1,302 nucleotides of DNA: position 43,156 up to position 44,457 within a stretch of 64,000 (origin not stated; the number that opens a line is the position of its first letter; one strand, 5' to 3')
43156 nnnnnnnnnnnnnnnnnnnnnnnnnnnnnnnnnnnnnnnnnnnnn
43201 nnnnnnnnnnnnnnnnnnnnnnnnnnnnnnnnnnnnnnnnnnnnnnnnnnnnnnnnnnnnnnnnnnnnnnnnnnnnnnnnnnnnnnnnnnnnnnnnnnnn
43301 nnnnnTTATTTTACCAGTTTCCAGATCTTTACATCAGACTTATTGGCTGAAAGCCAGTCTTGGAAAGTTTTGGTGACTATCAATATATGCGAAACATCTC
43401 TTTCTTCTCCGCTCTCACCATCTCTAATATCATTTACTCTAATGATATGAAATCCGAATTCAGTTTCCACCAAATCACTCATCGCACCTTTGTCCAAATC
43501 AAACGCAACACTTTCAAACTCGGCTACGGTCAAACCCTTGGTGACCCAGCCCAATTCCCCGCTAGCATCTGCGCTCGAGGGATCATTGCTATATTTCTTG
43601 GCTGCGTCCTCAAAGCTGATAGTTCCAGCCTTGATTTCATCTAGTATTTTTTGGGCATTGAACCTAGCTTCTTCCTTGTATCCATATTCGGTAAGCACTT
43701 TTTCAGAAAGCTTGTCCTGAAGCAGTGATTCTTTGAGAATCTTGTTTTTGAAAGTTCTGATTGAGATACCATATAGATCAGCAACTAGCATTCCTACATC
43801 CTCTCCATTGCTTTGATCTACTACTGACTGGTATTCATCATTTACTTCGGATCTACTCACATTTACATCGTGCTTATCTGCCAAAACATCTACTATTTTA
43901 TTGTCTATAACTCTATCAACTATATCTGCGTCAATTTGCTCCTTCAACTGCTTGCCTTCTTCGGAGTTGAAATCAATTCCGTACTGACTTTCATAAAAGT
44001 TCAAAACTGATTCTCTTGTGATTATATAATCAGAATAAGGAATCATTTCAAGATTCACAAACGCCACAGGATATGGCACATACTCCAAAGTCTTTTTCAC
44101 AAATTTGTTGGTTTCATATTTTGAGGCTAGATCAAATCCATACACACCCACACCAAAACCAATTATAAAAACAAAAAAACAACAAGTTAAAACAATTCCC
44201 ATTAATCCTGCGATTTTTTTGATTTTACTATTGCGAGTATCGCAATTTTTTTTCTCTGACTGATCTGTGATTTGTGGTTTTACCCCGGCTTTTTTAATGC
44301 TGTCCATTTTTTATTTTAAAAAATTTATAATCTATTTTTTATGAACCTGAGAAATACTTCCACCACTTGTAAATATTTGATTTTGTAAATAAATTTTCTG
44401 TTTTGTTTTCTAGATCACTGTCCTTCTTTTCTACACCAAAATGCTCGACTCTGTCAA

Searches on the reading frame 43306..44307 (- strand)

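Call 52: search_protein_families(library=pfam, proteins=[window:43306-44307:-], max_evalue=0.00001)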
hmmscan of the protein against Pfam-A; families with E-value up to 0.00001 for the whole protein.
window:43306-44307:- (333 aa): 5 families
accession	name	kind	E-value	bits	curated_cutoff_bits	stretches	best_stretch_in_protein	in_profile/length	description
PF00639.27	Rotamase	-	2.2e-24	86.7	21.7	1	210-293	14-97/97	PPIC-type PPIASE domain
PF13616.12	Rotamase_3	-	7.9e-24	84.9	22.5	1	210-294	32-115/116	PPIC-type PPIASE domain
PF13624.11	SurA_N_3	-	2.9e-10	40.7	27.2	1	36-161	14-119/162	SurA-like N-terminal domain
PF13145.12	Rotamase_2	-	1.8e-07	32.4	27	1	218-297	36-111/121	PPIC-type PPIASE domain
PF13623.11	SurA_N_2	-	5.3e-06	26.8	28.5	0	78-161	40-121/145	SurA-like N-terminal domain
